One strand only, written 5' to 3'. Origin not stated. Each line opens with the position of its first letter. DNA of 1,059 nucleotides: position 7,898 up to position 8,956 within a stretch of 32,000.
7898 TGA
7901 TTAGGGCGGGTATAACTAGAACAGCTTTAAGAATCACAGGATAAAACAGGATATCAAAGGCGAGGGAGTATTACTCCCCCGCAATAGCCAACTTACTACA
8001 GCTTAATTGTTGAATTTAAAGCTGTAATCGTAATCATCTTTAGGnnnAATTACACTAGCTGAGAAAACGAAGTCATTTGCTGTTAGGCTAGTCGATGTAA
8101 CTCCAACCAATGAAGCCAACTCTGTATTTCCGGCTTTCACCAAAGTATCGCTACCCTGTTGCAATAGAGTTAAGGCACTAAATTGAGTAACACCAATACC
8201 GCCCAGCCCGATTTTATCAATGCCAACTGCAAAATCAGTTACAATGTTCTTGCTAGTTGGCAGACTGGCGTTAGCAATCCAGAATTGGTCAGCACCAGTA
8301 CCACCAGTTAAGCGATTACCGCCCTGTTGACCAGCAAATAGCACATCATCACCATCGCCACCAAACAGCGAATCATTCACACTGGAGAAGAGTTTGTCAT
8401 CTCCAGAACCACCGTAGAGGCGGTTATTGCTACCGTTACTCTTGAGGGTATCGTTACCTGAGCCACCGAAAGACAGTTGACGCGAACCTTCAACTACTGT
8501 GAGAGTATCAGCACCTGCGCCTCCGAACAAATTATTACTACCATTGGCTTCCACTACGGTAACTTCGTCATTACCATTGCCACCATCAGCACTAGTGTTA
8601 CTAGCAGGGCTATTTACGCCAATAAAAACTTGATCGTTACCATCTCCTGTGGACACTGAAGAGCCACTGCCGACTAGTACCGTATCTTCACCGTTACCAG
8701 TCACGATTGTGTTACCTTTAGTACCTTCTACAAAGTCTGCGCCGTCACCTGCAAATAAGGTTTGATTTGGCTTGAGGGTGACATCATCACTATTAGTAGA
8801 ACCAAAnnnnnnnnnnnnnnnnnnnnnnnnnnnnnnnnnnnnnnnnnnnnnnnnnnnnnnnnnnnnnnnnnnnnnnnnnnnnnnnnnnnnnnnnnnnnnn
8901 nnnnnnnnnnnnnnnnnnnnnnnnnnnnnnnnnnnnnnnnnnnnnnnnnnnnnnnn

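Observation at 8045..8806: A near-identical ~760-nt 3' cassette is shared by three otherwise unrelated genes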

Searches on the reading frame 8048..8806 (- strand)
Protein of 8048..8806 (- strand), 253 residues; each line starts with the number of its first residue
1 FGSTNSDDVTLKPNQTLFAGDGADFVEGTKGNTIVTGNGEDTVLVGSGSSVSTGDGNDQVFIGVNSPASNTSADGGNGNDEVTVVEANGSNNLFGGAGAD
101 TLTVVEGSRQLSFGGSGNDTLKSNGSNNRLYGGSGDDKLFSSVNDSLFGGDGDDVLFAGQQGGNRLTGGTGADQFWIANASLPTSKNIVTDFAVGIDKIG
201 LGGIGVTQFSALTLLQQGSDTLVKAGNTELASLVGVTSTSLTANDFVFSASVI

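Call 6: search_protein_families(library=ncbifam, proteins=[window:8048-8806:-], max_evalue=0.01)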
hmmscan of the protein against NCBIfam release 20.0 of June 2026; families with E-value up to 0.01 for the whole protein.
window:8048-8806:- (253 aa): 7 families
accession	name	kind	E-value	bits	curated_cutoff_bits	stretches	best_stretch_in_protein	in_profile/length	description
NF033943.0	RTX_toxin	subfamily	1.1e-16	60.3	1000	2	12-123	685-792/930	RTX family hemolysin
NF035945.1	Zn_serralysin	subfamily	7.7e-14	51.7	500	2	132-208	324-402/462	serralysin family metalloprotease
NF046115.1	Ca_rpt_SMc04171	equivalog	1.5e-12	47.5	625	2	115-194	429-509/574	SMc04171 family calcium-binding repeat protein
NF053766.1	ZapA_metallo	exception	1e-10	41.3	940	1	113-210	334-424/483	ZapA family metalloprotease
NF033203.1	entero_EhxA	exception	6.7e-10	37.8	2000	2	84-141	750-806/997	enterohemolysin EhxA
NF050046.1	PueAB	exception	3.1e-07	29.2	670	3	92-177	489-566/616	polyurethane esterase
NF052454.1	BtaGlycanEglC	equivalog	3.1e-06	26.4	700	2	158-249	122-211/459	endo-1,3-1,4-beta-glycanase EglC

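Call 23: search_protein_families(library=pfam, proteins=[window:8048-8806:-], max_evalue=1)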
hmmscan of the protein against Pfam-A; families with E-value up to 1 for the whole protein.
window:8048-8806:- (253 aa): 2 families
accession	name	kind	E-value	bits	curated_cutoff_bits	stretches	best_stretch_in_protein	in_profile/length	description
PF00353.25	HemolysinCabind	-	1.2e-16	60.7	23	4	113-140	1-28/36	RTX calcium-binding nonapeptide repeat (4 copies)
PF07646.21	Kelch_2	-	0.47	11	21.3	0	100-125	4-26/48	Kelch motif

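Call 24: search_solved_structures(query=window:8048-8806:-, max_evalue=0.01, show_alignments=2)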
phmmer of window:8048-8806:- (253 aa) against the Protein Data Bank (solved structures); distinct sequences matched with E-value up to 0.01: 17.
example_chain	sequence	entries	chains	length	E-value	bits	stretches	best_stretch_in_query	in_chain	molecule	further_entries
7usl_C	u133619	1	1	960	1.1e-13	54.7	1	90-181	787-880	Bifunctional hemolysin-adenylate cyclase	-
7rah_E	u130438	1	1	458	1.5e-08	37.9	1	81-150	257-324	Bifunctional adenylate cyclase toxin/hemolysin CyaA,Bifunctional adenylate cyclase toxin/h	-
6sus_A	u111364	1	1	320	1.1e-07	35.1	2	90-181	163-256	Bifunctional hemolysin/adenylate cyclase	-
6ixx_A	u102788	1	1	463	1.5e-06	31.4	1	58-216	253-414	Alkaline metalloprotease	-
3u1r_A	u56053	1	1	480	1.5e-06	31.4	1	58-216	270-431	Alkaline metalloprotease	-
1sat_A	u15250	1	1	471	1.1e-05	28.5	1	50-202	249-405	SERRATIA PROTEASE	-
1af0_A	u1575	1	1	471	1.3e-05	28.3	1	50-202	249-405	SERRATIA PROTEASE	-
1srp_A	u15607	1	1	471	1.4e-05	28.2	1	50-202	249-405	SERRALYSIN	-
5d7w_A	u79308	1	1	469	1.5e-05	28.2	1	50-202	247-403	Serralysin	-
4i35_A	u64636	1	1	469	1.5e-05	28.2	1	50-202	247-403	Serralysin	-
1smp_A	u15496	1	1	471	1.5e-05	28.1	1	50-202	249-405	SERRATIA METALLO PROTEINASE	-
9p6c_A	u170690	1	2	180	2.2e-05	27.5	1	91-181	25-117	Hemolysin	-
9p0c_A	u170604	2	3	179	5.7e-05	26.2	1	80-181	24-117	Hemolysin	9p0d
5cvw_A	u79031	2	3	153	7.6e-05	25.8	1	92-181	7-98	Bifunctional hemolysin/adenylate cyclase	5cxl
2ml1_A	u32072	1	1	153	0.00021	24.4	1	114-207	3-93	Poly(beta-D-mannuronate) C5 epimerase 6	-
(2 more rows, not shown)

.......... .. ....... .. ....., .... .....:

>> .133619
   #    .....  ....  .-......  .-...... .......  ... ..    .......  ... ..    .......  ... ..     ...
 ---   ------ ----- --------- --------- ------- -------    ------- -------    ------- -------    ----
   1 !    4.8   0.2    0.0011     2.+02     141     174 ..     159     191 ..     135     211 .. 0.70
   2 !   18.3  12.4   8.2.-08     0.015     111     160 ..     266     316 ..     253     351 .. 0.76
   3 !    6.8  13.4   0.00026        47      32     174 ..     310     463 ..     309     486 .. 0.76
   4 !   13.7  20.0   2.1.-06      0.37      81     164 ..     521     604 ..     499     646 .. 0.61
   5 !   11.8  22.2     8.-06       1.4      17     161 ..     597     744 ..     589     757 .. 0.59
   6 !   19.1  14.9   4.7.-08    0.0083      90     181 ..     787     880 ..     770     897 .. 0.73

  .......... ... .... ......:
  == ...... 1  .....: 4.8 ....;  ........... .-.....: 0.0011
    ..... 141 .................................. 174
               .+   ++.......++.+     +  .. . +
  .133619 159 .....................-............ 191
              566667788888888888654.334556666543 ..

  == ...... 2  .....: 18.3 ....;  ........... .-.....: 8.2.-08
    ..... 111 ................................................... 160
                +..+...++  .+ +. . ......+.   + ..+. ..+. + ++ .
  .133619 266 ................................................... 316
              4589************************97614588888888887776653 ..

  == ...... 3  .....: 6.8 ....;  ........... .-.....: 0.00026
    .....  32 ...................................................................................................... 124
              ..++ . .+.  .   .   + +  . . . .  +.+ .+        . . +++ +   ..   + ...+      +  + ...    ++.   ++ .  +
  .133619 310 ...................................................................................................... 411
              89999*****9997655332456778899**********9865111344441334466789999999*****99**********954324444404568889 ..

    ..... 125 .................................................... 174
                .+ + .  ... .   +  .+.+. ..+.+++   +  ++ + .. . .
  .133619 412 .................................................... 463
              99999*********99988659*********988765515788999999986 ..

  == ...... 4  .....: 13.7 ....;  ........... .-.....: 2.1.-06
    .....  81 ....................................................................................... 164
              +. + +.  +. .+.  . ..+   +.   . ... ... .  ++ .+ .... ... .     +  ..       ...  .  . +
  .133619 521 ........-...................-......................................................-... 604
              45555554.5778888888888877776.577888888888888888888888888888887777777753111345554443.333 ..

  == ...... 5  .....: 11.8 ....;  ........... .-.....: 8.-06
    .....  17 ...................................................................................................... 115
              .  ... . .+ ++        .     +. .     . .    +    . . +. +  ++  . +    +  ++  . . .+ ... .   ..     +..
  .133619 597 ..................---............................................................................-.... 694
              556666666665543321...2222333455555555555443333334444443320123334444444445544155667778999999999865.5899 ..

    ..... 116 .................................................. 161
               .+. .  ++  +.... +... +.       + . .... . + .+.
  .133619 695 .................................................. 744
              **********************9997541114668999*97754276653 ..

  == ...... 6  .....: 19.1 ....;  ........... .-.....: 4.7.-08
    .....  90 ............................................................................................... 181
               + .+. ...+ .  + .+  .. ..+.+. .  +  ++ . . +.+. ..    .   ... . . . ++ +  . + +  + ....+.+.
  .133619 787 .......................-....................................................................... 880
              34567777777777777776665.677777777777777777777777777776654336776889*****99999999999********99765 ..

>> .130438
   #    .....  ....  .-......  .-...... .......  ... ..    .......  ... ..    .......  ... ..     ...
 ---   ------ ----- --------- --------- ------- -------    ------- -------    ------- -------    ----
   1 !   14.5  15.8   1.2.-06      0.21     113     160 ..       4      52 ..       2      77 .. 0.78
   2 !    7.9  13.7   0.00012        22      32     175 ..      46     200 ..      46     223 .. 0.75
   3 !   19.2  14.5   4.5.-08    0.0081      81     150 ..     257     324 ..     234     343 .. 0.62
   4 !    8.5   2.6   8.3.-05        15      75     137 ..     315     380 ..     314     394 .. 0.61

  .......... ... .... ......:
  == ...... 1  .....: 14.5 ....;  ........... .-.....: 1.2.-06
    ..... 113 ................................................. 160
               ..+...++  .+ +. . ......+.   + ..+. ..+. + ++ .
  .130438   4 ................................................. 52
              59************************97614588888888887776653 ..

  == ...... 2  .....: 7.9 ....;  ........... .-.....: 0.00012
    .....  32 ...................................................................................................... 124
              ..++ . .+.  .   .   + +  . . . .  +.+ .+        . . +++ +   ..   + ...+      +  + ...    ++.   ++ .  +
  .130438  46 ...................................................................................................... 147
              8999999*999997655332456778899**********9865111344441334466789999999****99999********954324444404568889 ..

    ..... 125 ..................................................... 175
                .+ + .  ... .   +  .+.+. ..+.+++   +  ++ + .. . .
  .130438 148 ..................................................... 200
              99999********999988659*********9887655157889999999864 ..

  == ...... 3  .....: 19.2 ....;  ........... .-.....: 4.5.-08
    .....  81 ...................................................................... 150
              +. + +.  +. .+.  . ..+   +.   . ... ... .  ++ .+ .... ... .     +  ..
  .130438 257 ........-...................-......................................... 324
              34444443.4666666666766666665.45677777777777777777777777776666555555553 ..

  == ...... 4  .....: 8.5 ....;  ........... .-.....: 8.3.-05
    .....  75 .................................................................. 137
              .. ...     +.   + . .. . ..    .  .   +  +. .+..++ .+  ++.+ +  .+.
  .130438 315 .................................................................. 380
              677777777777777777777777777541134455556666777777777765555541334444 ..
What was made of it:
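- PDB sequence hits to CyaA RTX, serralysins and lipase (call 24).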

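Call 34: find_homologous_proteins(query=window:8048-8806:-, max_evalue=1e-20)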
Query window:8048-8806:- (253 aa): 77 proteins with E <= 1e-20 among 7295 candidates.
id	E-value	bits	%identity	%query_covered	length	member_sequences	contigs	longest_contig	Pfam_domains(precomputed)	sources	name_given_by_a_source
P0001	1.2e-139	482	94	100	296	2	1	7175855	PF00353.26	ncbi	-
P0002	7.6e-124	430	85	100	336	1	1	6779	PF02333.21,PF00353.26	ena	-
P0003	1.3e-119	416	83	100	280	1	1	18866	PF00353.26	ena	-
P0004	6.5e-114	398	88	89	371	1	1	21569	PF00353.26,PF01663.28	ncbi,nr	ncbi:hypothetical protein CDG79_31095 [Nostoc sp. 'Peltigera membranacea cyanobiont' 232]|nr:hypothe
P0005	1.1e-110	387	76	100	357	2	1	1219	PF00353.26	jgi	-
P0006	4.8e-108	379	93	80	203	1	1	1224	PF00353.26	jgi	jgi:glycerophosphoryl diester phosphodiesterase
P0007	5.5e-108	378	84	87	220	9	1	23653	PF00353.26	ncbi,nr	ncbi:MAG: calcium-binding protein, partial [Nostoc sp. ZfuVER08]|nr:nucleotide pyrophosphatase [Nost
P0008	7.7e-93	329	68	98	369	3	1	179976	PF00353.26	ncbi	-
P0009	9.8e-91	322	78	83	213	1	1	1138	PF08548.18,PF00353.26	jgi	jgi:Ca2+-binding RTX toxin-like protein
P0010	1.7e-90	321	65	98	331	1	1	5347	PF00353.26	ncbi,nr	ncbi:phytase, partial [Cronbergia sp. UHCC 0137]|nr:phytase [Cronbergia sp. UHCC 0137]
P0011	2.1e-89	318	68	98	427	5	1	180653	PF00353.26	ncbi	ncbi:MAG: calcium-binding protein, partial [Nostoc sp.]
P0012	6.4e-84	300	65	98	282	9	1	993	PF00353.26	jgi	jgi:glycerophosphoryl diester phosphodiesterase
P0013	1.2e-82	295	64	98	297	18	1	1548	PF00353.26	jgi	jgi:glycerophosphoryl diester phosphodiesterase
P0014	1.3e-80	289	84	67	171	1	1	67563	PF00353.26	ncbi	-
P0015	3.4e-78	281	71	77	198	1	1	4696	PF00353.26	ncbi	ncbi:MAG: calcium-binding protein, partial [Gloeotrichia echinulata HAB0833]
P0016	3.4e-77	278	83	67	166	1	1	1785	PF00353.26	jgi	jgi:glycerophosphoryl diester phosphodiesterase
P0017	2.5e-73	265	73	74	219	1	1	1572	PF00353.26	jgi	-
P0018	4.7e-64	234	82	56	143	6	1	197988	PF08548.18,PF00353.26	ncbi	ncbi:M10 family metallopeptidase C-terminal domain-containing protein, partial [Nostoc sp. PCC 7120 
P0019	2.4e-55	206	65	63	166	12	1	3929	PF00353.26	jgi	jgi:Ca2+-binding RTX toxin-like protein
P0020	1.8e-51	193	74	52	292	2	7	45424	PF09423.16,PF00353.26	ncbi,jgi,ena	jgi:Ca2+-binding RTX toxin-like protein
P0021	1.2e-43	168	45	58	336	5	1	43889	PF00353.26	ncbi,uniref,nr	ncbi:hypothetical protein [Vacuolonema iberomarrocanum]|uniref:hypothetical protein n=1 Tax=Vacuolon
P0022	1.5e-40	158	41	79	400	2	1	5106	PF00028.24,PF00353.26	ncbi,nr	ncbi:MAG: hypothetical protein F6K16_34900 [Symploca sp. SIO2B6]|nr:hypothetical protein [Symploca s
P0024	3.8e-39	153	51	68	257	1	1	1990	PF00353.26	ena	-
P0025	6.2e-38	149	51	67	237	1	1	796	PF00353.26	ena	-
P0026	5.3e-37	146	50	68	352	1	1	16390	PF13449.13,PF00353.26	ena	-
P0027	6.3e-37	146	49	68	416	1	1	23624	PF09423.16,PF00353.26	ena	-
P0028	1.4e-36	145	50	68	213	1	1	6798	PF00353.26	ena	-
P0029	2.1e-34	137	38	100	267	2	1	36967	PF00353.26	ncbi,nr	ncbi:MAG: hypothetical protein SAQ54_16940, partial [Oscillatoria sp. PMC 1050.18]|nr:hypothetical p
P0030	3.6e-34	137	43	70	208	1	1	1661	PF00353.26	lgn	-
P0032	2.4e-33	134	48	63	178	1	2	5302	PF00353.26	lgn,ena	-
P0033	1.1e-32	132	40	96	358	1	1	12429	PF00353.26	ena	-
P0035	1.2e-30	125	41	71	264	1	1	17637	PF00353.26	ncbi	-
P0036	3.0e-30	124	43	81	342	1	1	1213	PF13449.13,PF00353.26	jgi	-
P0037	1.4e-29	122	51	53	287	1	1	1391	PF13449.13,PF00353.26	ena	-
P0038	1.1e-28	119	41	77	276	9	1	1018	PF00353.26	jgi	-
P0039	6.0e-28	116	39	81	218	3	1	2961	PF08548.18,PF00353.26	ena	-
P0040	1.0e-27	116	36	98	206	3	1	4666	PF00353.26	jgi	jgi:Ca2+-binding RTX toxin-like protein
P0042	8.1e-27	113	43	76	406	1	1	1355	PF00353.26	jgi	jgi:hypothetical protein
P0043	7.0e-26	110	43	69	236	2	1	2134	PF00353.26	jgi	jgi:Ca2+-binding RTX toxin-like protein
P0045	2.3e-25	108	38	96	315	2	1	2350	PF13449.13,PF00353.26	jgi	jgi:glycerophosphoryl diester phosphodiesterase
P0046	8.0e-25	106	36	86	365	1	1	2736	PF13449.13,PF00353.26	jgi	jgi:glycerophosphoryl diester phosphodiesterase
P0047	1.2e-24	105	42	76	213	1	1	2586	PF00353.26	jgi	jgi:Ca2+-binding RTX toxin-like protein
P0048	1.5e-24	105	41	69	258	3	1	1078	PF00353.26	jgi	jgi:Ca2+-binding RTX toxin-like protein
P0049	1.9e-24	105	45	69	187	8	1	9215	PF08548.18,PF00353.26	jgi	jgi:Ca2+-binding RTX toxin-like protein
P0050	2.6e-24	104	41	76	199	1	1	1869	PF08548.18,PF00353.26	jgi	jgi:Ca2+-binding RTX toxin-like protein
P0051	3.2e-24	104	44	69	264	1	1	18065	PF00353.26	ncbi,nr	nr:hypothetical protein [Chamaesiphon sp. VAR_48_metabat_403]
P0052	3.3e-24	104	46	57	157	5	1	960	PF00353.26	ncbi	ncbi:MAG: calcium-binding protein, partial [Cyanobacteria bacterium J06621_15]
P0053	4.2e-24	104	39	83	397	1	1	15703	PF13449.13,PF00353.26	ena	-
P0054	5.8e-24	103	41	70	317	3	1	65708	PF00353.26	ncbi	ncbi:hypothetical protein IQ237_19175, partial [Sphaerospermopsis sp. LEGE 08334]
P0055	6.1e-24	103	40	74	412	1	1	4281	PF01425.27,PF00353.26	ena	-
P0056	6.8e-24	103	46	54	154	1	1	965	PF00353.26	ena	-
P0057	7.6e-24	103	43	77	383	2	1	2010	PF13449.13,PF00353.26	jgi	jgi:glycerophosphoryl diester phosphodiesterase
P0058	9.7e-24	102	42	64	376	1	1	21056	PF00194.27,PF00353.26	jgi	jgi:Ca2+-binding RTX toxin-like protein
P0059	1.0e-23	102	44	67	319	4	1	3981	PF05345.19,PF00353.26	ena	-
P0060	1.2e-23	102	43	69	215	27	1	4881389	PF00353.26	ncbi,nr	ncbi:MAG: hypothetical protein HEQ33_21940 [Dolichospermum sp. WA123]|nr:hypothetical protein [Dolic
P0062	1.6e-23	102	45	68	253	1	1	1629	PF00353.26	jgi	jgi:Ca2+-binding RTX toxin-like protein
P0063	1.8e-23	102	41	70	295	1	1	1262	PF00353.26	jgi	jgi:Ca2+-binding RTX toxin-like protein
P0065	5.3e-23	100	39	83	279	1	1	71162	PF13449.13,PF00353.26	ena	-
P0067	1.5e-22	99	43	69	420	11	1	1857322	PF05345.19,PF00353.26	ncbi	-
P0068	2.0e-22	98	38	53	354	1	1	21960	PF00353.26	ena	-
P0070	6.9e-22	96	36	68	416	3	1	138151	PF00353.26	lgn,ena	-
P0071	8.2e-22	96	38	63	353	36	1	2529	PF00353.26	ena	-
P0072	8.5e-22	96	39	87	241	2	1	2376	PF00353.26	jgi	jgi:glycerophosphoryl diester phosphodiesterase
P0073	8.7e-22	96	41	64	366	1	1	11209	PF13449.13,PF00353.26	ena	-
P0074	1.2e-21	96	38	77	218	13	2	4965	PF00353.26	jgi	jgi:Ca2+-binding RTX toxin-like protein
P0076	2.8e-21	94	44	56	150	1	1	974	PF00353.26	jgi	jgi:Ca2+-binding RTX toxin-like protein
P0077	8.2e-21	93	42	61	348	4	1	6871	PF17963.8,PF17892.8,PF17803.8,PF19076.7,PF00353.26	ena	-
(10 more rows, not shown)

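Call 42: predict_structure(alignment_id=A2)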
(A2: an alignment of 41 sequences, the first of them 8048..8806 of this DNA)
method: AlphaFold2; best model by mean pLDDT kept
length: 253 residues; sequences in the alignment: 41
mean_pLDDT: 95.9   pTM: 0.91
mean pLDDT of the five models: 95.9, 95.9, 95.8, 95.7, 95.6
residues with pLDDT >= 90: 233; 70-90: 18; 50-70: 2; < 50: 0
segments of 3 or more residues with pLDDT < 50: none
pLDDT, mean of each block of 10 residues (from residue 1): 85 96 96 97 98 98 96 98 97 98 97 99 97 98 97 95 96 93 95 98 92 98 97 98 95 75
secondary structure, 60 per line:
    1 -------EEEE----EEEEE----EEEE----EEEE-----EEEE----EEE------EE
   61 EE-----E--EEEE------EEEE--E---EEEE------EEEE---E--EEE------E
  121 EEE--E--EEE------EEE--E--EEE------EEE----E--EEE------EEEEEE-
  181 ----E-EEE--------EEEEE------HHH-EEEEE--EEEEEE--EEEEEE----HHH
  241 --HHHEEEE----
elements in order: E8-11 E16-20 E25-28 E33-36 E42-45 E50-52 E59-62 E71-74 E81-84 E91-94 E101-104 E111-113 E120-123 E129-131 E138-140 E146-148 E155-157 E165-167 E174-179 E187-189 E198-202 E213-217 E220-225 E228-233 E246-249
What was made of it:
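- On RTX proteins / type I secretion substrates: The AlphaFold2 model has mean pLDDT 95.9 and pTM 0.91, with a regular series of short strands over residues 8-180 (call 42).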

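Call 46: fold_search(model_id=the predicted structure, library=pdb)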
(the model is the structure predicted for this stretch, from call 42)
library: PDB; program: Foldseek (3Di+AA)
matches with E <= 10: 232; with E <= 0.001: 26
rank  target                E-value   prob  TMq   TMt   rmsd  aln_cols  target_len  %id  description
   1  2zj6                  1.3e-06  1.00  0.27  0.12  16.6       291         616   21  Crystal structure of D337A mutant of Pseudomonas sp. MIS38 lipase (released 2008-12-02)
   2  2z8z                  1.7e-06  1.00  0.27  0.12  16.6       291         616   21  Crystal structure of a platinum-bound S445C mutant of Pseudomonas sp. MIS38 lipase (released 2007-10-30)
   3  7rah_E                2.4e-06  1.00  0.34  0.25  12.7       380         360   16  Adenylate cyclase toxin RTX domain fragment bound to M1H5 Fab and M2B10 Fab (released 2021-09-15)
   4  2zj7                  3.5e-06  1.00  0.25  0.12  15.4       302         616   20  Crystal structure of D157A mutant of Pseudomonas sp. MIS38 lipase (released 2008-12-02)
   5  3a6z_A                3.9e-06  1.00  0.30  0.14  15.5       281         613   20  Crystal structure of Pseudomonas sp. MIS38 lipase (PML) in the open conformation following dialysis against Ca-free bu (released 2010-05-26)
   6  2z8x                  6.8e-06  1.00  0.29  0.13  16.1       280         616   21  Crystal structure of extracellular lipase from Pseudomonas sp. MIS38 (released 2007-10-30)
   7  2zvd_A                9.8e-06  1.00  0.26  0.12  16.3       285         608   21  Crystal structure of Pseudomonas sp. MIS38 lipase in an open conformation (released 2009-11-10)
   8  1srp                  5.9e-05  1.00  0.39  0.23   6.9       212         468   23  STRUCTURAL ANALYSIS OF SERRATIA PROTEASE (released 1995-02-14)
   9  1k7g                  8.9e-05  1.00  0.42  0.25   5.3       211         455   22  PrtC from Erwinia chrysanthemi (released 2002-10-19)
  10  1go7                  1.2e-04  1.00  0.39  0.23   6.4       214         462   24  The metzincin's methionine: PrtC M226C-E189K double mutant (released 2002-10-17)
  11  1h71                  1.6e-04  1.00  0.37  0.23   6.9       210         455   23  Psychrophilic Protease from Pseudoalteromonas 'TAC II 18' (released 2003-02-13)
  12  4i35                  2.1e-04  1.00  0.44  0.26   6.9       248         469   22  The crystal structure of serralysin (released 2013-11-27)
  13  1k7q                  2.5e-04  1.00  0.42  0.25   5.4       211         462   22  PrtC from Erwinia chrysanthemi: E189A mutant (released 2002-10-20)
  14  8ja4                  2.5e-04  1.00  0.45  0.27  10.4       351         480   17  Structure of the alginate epimerase/lyase (released 2024-05-08)
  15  2qua                  2.6e-04  0.97  0.20  0.09  17.5       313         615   16  Crystal structure of LipA from Serratia marcescens (released 2007-08-28)
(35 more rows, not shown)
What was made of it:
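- On RTX proteins / type I secretion substrates: Foldseek probability is 1.0 to PML lipase, serralysin/PrtC, the CyaA RTX domain and AlgE R-modules (call 46).
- Foldseek finds the type I secretion substrates PML lipase, serralysin/PrtC, CyaA, AlgE R-modules and RsaA (calls 42, 46).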
